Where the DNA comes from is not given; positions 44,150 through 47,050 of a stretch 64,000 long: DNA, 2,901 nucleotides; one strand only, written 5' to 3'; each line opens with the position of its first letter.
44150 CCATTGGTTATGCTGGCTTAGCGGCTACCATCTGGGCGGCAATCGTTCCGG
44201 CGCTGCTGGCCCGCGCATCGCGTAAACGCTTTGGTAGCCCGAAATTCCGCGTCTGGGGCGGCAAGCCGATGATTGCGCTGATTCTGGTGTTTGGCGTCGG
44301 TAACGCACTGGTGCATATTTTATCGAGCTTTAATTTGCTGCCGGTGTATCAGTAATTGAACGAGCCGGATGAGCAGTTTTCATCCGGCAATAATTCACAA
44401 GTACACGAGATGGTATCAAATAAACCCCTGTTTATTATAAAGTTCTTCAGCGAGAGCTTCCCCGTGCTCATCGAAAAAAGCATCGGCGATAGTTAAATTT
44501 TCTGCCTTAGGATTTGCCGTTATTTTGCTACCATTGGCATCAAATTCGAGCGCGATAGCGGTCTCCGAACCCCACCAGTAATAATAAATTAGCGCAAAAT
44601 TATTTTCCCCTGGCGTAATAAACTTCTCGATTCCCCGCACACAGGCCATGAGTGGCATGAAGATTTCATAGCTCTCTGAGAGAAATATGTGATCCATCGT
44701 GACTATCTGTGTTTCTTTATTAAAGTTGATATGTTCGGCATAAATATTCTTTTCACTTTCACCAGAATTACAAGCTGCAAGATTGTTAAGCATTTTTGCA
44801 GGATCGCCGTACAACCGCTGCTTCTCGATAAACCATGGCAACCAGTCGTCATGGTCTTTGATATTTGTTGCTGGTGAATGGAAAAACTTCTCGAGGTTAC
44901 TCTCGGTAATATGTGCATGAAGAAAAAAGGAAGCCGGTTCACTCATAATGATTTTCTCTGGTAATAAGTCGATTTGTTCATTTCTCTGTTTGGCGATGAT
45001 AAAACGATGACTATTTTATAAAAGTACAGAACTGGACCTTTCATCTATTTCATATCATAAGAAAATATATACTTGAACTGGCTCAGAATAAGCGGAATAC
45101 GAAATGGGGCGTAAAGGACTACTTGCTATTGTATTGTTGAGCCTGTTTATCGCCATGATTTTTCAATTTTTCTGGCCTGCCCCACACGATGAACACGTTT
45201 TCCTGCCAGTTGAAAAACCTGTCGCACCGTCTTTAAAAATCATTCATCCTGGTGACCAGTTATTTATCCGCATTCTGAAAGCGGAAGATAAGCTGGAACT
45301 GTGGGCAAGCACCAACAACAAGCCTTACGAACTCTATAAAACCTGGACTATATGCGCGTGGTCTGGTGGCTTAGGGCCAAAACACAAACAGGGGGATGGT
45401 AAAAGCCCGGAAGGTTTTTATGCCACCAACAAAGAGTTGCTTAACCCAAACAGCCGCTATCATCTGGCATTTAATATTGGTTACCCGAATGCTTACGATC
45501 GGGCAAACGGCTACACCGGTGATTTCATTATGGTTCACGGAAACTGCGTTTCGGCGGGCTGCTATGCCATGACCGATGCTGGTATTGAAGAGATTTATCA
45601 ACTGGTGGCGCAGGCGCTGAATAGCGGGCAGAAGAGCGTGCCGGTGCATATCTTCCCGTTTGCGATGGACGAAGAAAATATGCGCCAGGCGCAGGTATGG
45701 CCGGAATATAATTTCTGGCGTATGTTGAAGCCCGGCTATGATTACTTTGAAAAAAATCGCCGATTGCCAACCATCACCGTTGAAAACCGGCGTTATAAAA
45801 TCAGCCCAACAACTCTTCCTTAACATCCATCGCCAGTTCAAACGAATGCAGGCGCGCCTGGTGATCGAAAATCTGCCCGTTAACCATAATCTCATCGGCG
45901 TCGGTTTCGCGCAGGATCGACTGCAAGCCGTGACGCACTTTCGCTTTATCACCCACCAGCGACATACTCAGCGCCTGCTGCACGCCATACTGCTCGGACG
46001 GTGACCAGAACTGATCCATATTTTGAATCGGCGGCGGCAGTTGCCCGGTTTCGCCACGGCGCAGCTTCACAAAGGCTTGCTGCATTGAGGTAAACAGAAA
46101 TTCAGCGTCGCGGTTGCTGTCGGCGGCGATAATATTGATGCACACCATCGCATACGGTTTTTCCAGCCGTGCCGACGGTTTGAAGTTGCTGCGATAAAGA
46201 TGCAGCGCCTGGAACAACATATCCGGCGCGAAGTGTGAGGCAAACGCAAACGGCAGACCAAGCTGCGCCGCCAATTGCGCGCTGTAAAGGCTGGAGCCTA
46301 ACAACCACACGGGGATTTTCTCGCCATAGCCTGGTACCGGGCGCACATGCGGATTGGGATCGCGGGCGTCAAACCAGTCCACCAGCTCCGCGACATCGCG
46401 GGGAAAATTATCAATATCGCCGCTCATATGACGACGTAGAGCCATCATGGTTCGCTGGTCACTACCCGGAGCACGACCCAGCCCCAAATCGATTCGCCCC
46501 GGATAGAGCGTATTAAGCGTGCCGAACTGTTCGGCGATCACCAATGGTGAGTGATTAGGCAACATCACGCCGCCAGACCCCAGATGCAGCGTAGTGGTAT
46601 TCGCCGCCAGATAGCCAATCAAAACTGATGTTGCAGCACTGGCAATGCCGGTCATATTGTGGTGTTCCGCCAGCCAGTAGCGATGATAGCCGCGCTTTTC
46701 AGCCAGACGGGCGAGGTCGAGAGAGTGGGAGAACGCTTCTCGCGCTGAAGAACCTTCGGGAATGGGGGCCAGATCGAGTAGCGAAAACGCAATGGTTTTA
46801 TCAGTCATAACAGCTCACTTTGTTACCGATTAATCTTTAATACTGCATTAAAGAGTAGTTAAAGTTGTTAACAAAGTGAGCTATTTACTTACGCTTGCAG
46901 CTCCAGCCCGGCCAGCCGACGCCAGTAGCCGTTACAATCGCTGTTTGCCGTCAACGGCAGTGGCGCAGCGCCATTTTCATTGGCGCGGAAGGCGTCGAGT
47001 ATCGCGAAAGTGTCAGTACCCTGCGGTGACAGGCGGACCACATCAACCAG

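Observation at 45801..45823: Convergent 3'-end overlap between the inserted gene and yhbW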

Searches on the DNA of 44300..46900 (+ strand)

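Call 3: search_dna_similar(query=window:44300-46900:+, collection=ecoli_genomes, mode=near, max_rows=30, rows=spread)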
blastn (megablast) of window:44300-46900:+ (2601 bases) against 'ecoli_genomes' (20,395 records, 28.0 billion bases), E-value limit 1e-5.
Records with a match: 5424; places in all: 5441; records where one place covers at least 80% of the query: 183.
Genomes with a match: 5424 of 5426; with a place that covers at least 80% of the query: 183. Places per genome that has any: lowest 1, median 1, highest 2. On chromosomes: 5440 places; on plasmids: 1.
Best place of each record, by identity: >=99% 197; 95-99% 5226; 90-95% 1.
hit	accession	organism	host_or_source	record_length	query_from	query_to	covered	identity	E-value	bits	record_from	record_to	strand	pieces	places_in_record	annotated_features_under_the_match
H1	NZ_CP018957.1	Escherichia coli strain Ecol_316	Homo sapiens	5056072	3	2601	100%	99.3%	0e+0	4700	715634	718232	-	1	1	yhbW: luciferase-like monooxygenase | L,D-transpeptidase family protein | hypothetical protein | mtr: tryptophan permease | ubiV: U32 family peptidase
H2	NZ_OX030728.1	Escherichia coli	Homo sapiens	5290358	3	2601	44%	100.0%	0e+0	2127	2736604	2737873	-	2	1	yhbW: luciferase-like monooxygenase | mtr: tryptophan permease | ubiV: U32 family peptidase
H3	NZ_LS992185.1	Escherichia coli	-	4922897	3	2601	44%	98.9%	0e+0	2055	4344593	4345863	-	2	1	yhbW: luciferase-like monooxygenase | mtr: tryptophan permease | ubiV: U32 family peptidase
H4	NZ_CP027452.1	Escherichia coli strain 2014C-3338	Homo sapiens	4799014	3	2601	44%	97.6%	0e+0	1971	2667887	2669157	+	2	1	yhbW: luciferase-like monooxygenase | mtr: tryptophan permease | ubiV: U32 family peptidase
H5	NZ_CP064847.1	Escherichia coli strain 20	wastewater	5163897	3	2601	44%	96.9%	0e+0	1928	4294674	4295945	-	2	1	yhbW: luciferase-like monooxygenase | mtr: tryptophan permease | ubiV: U32 family peptidase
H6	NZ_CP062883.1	Escherichia coli strain Res13-Lact-PEA06-10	Sus scrofa domesticus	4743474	3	2601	44%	96.8%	0e+0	1922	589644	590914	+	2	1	yhbW: luciferase-like monooxygenase | mtr: tryptophan permease | ubiV: U32 family peptidase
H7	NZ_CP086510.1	Escherichia coli strain Ec-050-T0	Homo sapiens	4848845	3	2601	44%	96.8%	0e+0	1922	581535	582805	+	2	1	yhbW: luciferase-like monooxygenase | mtr: tryptophan permease | ubiV: U32 family peptidase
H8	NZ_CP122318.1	Escherichia coli strain HT873X1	missing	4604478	3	2601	44%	96.8%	0e+0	1922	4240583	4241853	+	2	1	yhbW: luciferase-like monooxygenase | mtr: tryptophan permease | ubiV: U32 family peptidase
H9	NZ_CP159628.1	Escherichia coli strain Z217-4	hospital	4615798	3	2601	44%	96.8%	0e+0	1922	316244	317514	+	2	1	yhbW: luciferase-like monooxygenase | mtr: tryptophan permease | ubiV: U32 family peptidase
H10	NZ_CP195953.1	Escherichia coli strain E2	Raw wastewater influent sample from the ...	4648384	3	2601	44%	96.8%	0e+0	1922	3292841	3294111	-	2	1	yhbW: luciferase-like monooxygenase | mtr: tryptophan permease | ubiV: U32 family peptidase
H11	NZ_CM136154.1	Escherichia coli strain PRO_A-1496-6W-A_ESBL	Homo sapiens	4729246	3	2601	44%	96.8%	0e+0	1922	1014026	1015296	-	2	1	yhbW: luciferase-like monooxygenase | mtr: tryptophan permease | ubiV: U32 family peptidase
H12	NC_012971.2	Escherichia coli BL21(DE3) strain BL21(DE3)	-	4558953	3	2601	44%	96.7%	0e+0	1917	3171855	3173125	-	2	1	yhbW: luciferase-like monooxygenase | mtr: tryptophan permease | ubiV: U32 family peptidase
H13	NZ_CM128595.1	Escherichia coli strain 100181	Homo sapiens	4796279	3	2601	44%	96.7%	0e+0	1917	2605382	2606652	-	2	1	yhbW: luciferase-like monooxygenase | mtr: tryptophan permease | ubiV: U32 family peptidase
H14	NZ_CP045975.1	Escherichia coli strain AUSMDU00002545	Homo sapiens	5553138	3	2601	44%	96.7%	0e+0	1917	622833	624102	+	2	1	yhbW: luciferase-like monooxygenase | mtr: tryptophan permease | ubiV: U32 family peptidase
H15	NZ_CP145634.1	Escherichia coli strain S1-JOR-02-A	Homo sapiens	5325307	3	2601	44%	96.7%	0e+0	1917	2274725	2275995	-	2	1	yhbW: luciferase-like monooxygenase | mtr: tryptophan permease | ubiV: U32 family peptidase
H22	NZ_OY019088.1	Escherichia coli O25b:H4-ST131 strain ST131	Homo sapiens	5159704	1506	2601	42%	95.5%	0e+0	1753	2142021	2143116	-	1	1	yhbW: luciferase-like monooxygenase | ubiV: U32 family peptidase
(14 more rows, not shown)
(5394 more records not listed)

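Call 6: get_annotated_region(hit=H1, flank=1500)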
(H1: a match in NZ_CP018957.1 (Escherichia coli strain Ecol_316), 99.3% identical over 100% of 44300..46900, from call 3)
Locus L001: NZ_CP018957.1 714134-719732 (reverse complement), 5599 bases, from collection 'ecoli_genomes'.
description: Escherichia coli strain Ecol_316 chromosome, complete genome
organism: Escherichia coli strain Ecol_316 (NCBI taxid 562)
replicon: chromosome; assembly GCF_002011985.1
host: Homo sapiens; source: not applicable; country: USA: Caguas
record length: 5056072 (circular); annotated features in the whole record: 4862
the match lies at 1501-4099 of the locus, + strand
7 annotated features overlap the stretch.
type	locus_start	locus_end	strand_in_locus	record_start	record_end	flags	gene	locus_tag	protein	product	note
CDS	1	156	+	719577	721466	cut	deaD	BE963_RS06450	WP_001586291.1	ATP-dependent RNA helicase DeaD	-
CDS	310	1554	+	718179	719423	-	mtr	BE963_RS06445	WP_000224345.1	tryptophan permease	-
CDS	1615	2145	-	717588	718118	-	-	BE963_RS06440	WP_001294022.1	hypothetical protein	-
CDS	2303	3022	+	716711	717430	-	-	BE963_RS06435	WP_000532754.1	L,D-transpeptidase family protein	-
CDS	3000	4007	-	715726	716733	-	yhbW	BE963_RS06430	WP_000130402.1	luciferase-like monooxygenase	-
CDS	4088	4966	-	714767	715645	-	ubiV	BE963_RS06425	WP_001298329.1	U32 family peptidase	-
CDS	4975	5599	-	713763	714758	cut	ubiU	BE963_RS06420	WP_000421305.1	ubiquinone anaerobic biosynthesis protein UbiU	-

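Call 7: get_annotated_region(hit=H2, flank=1500)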
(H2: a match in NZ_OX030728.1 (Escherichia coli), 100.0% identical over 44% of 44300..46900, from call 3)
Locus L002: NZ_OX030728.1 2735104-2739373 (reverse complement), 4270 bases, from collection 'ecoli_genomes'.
description: Escherichia coli isolate 68 chromosome main, complete sequence
organism: Escherichia coli (NCBI taxid 562)
replicon: chromosome; assembly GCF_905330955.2
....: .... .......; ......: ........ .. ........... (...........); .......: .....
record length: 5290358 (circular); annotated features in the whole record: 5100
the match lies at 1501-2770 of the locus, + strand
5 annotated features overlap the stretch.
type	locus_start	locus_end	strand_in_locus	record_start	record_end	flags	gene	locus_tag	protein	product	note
CDS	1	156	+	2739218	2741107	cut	deaD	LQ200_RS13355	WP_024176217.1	ATP-dependent RNA helicase DeaD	-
CDS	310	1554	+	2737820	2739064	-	mtr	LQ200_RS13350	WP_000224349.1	tryptophan permease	-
CDS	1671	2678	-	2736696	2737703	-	yhbW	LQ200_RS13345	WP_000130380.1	luciferase-like monooxygenase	-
CDS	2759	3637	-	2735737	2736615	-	ubiV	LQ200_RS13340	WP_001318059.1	U32 family peptidase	-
CDS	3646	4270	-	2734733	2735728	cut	ubiU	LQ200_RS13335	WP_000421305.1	ubiquinone anaerobic biosynthesis protein UbiU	-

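Call 8: get_annotated_region(hit=H22, flank=3000)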
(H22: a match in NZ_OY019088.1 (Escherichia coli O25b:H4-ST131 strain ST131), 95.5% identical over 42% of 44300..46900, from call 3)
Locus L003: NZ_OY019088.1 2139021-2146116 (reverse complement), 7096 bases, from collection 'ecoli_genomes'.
description: Escherichia coli O25b:H4-ST131 isolate 42 chromosome C, complete sequence
organism: Escherichia coli O25b:H4-ST131 strain ST131 (NCBI taxid 941322)
replicon: chromosome; assembly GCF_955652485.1
host: Homo sapiens; source: Urinary tract; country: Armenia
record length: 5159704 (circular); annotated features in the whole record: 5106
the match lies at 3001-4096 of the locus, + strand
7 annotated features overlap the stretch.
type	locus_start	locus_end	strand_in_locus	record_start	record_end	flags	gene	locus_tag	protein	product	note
CDS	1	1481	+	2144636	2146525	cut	deaD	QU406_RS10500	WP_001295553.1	ATP-dependent RNA helicase DeaD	-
CDS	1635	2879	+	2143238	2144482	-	mtr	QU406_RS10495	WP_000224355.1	tryptophan permease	-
CDS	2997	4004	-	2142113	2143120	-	yhbW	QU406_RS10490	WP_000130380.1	luciferase-like monooxygenase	-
CDS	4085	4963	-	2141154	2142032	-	ubiV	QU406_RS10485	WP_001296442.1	U32 family peptidase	-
CDS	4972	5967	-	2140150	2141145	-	ubiU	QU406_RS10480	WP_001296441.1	ubiquinone anaerobic biosynthesis protein UbiU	-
CDS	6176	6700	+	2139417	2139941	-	ubiT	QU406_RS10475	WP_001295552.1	ubiquinone anaerobic biosynthesis accessory factor UbiT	-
CDS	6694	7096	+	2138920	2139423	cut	yhbS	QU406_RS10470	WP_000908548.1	GNAT family N-acetyltransferase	-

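Call 31: get_annotated_region(hit=H12, flank=8000)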
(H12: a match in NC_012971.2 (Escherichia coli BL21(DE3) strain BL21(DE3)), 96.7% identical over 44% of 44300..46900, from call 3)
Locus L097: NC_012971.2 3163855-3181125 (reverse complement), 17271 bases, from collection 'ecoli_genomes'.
description: Escherichia coli BL21(DE3), complete sequence
organism: Escherichia coli BL21(DE3) strain BL21(DE3) (NCBI taxid 469008)
replicon: chromosome; assembly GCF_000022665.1
host: -; source: -; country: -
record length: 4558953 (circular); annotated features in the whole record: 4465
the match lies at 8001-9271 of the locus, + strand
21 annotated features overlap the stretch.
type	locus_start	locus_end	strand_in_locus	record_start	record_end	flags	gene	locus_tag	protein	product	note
CDS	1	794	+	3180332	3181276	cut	truB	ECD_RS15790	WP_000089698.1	tRNA pseudouridine(55) synthase TruB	-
CDS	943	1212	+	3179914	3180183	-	rpsO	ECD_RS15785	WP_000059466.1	30S ribosomal protein S15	-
CDS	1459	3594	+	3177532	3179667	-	pnp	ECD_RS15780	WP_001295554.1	polyribonucleotide nucleotidyltransferase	-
CDS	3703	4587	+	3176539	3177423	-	nlpI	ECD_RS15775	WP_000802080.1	lipoprotein NlpI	-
CDS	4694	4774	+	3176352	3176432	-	yrbN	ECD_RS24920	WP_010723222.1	protein YrbN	-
CDS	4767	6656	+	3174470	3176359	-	deaD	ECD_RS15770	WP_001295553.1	ATP-dependent RNA helicase DeaD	-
CDS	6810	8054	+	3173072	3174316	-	mtr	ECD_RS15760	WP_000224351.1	tryptophan permease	-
CDS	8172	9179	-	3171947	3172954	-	yhbW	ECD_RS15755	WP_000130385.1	luciferase-like monooxygenase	-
CDS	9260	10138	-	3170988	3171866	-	ubiV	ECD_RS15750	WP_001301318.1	U32 family peptidase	-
CDS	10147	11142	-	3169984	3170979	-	ubiU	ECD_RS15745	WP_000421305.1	ubiquinone anaerobic biosynthesis protein UbiU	-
CDS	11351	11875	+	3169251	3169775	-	ubiT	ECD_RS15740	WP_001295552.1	ubiquinone anaerobic biosynthesis accessory factor UbiT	-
CDS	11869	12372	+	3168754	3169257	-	yhbS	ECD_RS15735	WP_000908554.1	GNAT family N-acetyltransferase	-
CDS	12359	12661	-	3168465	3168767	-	yhbQ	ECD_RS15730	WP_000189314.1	DNA damage response exodeoxyribonuclease YhbQ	-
CDS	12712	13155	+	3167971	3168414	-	yhbP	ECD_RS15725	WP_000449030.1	YhbP family protein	-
CDS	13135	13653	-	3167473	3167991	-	yhbO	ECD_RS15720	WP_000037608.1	protein/nucleic acid deglycase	-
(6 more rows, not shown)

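Call 32: search_dna_similar(query=window:44360-45800:+, collection=ecoli_genomes, mode=near, max_rows=40, rows=spread)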
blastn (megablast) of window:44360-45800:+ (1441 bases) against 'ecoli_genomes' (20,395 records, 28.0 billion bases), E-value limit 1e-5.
Records with a match: 183; places in all: 183; records where one place covers at least 80% of the query: 183.
Genomes with a match: 183 of 5426; with a place that covers at least 80% of the query: 183. Places per genome that has any: lowest 1, median 1, highest 1. On chromosomes: 183 places; on plasmids: 0.
Best place of each record, by identity: >=99% 168; 95-99% 11; 90-95% 4.
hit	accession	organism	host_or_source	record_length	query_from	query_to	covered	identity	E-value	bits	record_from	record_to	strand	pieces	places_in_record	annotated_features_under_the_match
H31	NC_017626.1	Escherichia coli 042 strain 042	-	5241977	1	1441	100%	100.0%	0e+0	2662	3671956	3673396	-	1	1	L,D-transpeptidase family protein | hypothetical protein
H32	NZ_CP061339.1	Escherichia coli strain M00057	Homo sapiens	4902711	1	1441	100%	99.9%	0e+0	2656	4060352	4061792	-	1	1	L,D-transpeptidase family protein | hypothetical protein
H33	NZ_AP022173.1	Escherichia coli strain WP7-S17-ESBL-01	-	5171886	1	1441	100%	99.9%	0e+0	2656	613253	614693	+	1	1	L,D-transpeptidase family protein | hypothetical protein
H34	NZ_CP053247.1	Escherichia coli strain SCU-482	Homo sapiens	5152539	1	1441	100%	99.9%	0e+0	2656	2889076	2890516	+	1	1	L,D-transpeptidase family protein | hypothetical protein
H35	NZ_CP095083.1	Escherichia coli strain EC6868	Homo sapiens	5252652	1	1441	100%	99.9%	0e+0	2656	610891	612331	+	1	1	L,D-transpeptidase family protein | hypothetical protein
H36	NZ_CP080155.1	Escherichia coli strain PK8261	chicken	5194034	1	1441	100%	99.9%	0e+0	2656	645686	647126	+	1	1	L,D-transpeptidase family protein | hypothetical protein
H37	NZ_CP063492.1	Escherichia coli strain EF5-18-41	Gallus gallus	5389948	1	1441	100%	99.9%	0e+0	2656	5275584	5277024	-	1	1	L,D-transpeptidase family protein | hypothetical protein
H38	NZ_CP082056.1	Escherichia coli strain MS20675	Homo sapiens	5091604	1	1441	100%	99.9%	0e+0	2656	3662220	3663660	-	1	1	L,D-transpeptidase family protein | hypothetical protein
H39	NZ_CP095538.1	Escherichia coli strain GN04592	Homo sapiens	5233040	1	1441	100%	99.9%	0e+0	2656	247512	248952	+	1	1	L,D-transpeptidase family protein | hypothetical protein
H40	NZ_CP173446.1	Escherichia coli strain 98232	Homo sapiens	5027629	1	1441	100%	99.9%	0e+0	2656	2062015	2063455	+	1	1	murein L,D-transpeptidase family protein | hypothetical protein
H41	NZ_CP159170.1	Escherichia coli strain 10035776-3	Homo sapiens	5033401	1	1441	100%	99.9%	0e+0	2656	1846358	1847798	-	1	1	murein L,D-transpeptidase family protein | hypothetical protein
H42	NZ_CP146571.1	Escherichia coli strain B1.H1.1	Hospital Wastewater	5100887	1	1441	100%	99.9%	0e+0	2656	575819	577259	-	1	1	L,D-transpeptidase family protein | hypothetical protein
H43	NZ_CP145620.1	Escherichia coli strain S1-ESP-03-A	Homo sapiens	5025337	1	1441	100%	99.9%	0e+0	2656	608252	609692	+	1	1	L,D-transpeptidase family protein | hypothetical protein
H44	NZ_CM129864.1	Escherichia coli strain SW070910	wastewater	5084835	1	1441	100%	99.9%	0e+0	2656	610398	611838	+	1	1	L,D-transpeptidase family protein | hypothetical protein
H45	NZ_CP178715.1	Escherichia coli strain VTB96959v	Chicken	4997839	1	1441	100%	99.9%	0e+0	2656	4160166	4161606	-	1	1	L,D-transpeptidase family protein | hypothetical protein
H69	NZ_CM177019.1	Escherichia coli strain RMDEC465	Homo sapiens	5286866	1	1441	100%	95.2%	0e+0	2279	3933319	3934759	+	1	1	L,D-transpeptidase family protein | cytoplasmic protein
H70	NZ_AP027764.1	Escherichia coli strain 2017-02-2CC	Homo sapiens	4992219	1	1441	100%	93.8%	0e+0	2163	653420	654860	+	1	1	L,D-transpeptidase family protein | hypothetical protein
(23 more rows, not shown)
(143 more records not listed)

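Call 33: get_annotated_region(hit=H31, flank=2500)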
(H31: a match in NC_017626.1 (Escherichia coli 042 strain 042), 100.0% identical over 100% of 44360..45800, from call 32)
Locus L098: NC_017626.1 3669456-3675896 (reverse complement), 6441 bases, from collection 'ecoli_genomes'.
description: Escherichia coli 042, complete sequence
organism: Escherichia coli 042 strain 042 (NCBI taxid 216592)
replicon: chromosome; assembly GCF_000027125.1
host: -; source: -; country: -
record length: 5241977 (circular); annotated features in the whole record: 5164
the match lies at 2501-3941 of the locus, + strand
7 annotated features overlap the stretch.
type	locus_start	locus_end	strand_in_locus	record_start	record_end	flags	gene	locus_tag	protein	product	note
CDS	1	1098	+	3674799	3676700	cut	deaD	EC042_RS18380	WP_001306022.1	ATP-dependent RNA helicase DeaD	-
CDS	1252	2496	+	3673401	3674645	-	mtr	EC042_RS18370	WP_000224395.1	tryptophan permease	-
CDS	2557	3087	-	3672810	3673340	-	-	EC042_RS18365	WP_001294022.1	hypothetical protein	-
CDS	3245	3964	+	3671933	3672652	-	-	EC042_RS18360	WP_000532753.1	L,D-transpeptidase family protein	-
CDS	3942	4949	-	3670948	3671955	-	yhbW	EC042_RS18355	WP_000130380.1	luciferase-like monooxygenase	-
CDS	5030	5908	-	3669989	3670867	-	ubiV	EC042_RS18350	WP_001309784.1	U32 family peptidase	-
CDS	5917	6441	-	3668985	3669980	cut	ubiU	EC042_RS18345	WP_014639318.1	ubiquinone anaerobic biosynthesis protein UbiU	-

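Call 38: get_annotated_region(hit=H70, flank=1500)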
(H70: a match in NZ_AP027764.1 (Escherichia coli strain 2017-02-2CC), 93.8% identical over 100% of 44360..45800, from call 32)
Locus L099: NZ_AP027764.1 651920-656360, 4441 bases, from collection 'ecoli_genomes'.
description: Escherichia coli strain 2017-02-2CC chromosome, complete genome
organism: Escherichia coli strain 2017-02-2CC (NCBI taxid 562)
replicon: chromosome; assembly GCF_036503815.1
host: Homo sapiens; source: feces; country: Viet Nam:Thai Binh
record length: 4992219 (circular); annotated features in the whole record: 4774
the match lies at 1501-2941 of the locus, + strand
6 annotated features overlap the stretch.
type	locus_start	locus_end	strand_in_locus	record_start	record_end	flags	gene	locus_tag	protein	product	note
CDS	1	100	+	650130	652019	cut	deaD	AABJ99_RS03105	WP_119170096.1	ATP-dependent RNA helicase DeaD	-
CDS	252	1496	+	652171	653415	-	mtr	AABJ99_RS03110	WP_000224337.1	tryptophan permease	-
CDS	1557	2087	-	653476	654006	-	-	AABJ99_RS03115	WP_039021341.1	hypothetical protein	-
CDS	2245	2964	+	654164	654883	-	-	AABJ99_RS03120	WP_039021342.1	L,D-transpeptidase family protein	-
CDS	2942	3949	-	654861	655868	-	yhbW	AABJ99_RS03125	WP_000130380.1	luciferase-like monooxygenase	-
CDS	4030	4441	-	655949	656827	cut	ubiV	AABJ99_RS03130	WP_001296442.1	U32 family peptidase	-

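Call 39: get_annotated_region(hit=H69, flank=1500)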
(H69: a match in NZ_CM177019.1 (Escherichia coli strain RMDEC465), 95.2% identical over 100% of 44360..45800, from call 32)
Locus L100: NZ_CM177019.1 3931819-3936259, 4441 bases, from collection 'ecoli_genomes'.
description: Escherichia coli strain RMDEC465 chromosome, whole genome shotgun sequence
organism: Escherichia coli strain RMDEC465 (NCBI taxid 562)
replicon: chromosome; assembly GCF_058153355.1
host: Homo sapiens; source: stool; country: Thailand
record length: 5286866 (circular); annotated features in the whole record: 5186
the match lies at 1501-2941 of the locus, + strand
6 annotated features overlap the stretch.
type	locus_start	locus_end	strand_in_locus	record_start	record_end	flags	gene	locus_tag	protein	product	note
CDS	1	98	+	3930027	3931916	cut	deaD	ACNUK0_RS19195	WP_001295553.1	ATP-dependent RNA helicase DeaD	-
CDS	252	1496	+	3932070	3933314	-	mtr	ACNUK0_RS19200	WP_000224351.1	tryptophan permease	-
CDS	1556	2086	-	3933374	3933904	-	-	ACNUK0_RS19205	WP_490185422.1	cytoplasmic protein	-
CDS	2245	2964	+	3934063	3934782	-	-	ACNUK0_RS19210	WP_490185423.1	L,D-transpeptidase family protein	-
CDS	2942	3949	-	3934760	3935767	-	yhbW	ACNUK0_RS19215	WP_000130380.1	luciferase-like monooxygenase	-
CDS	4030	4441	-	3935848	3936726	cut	ubiV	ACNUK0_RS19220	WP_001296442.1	U32 family peptidase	-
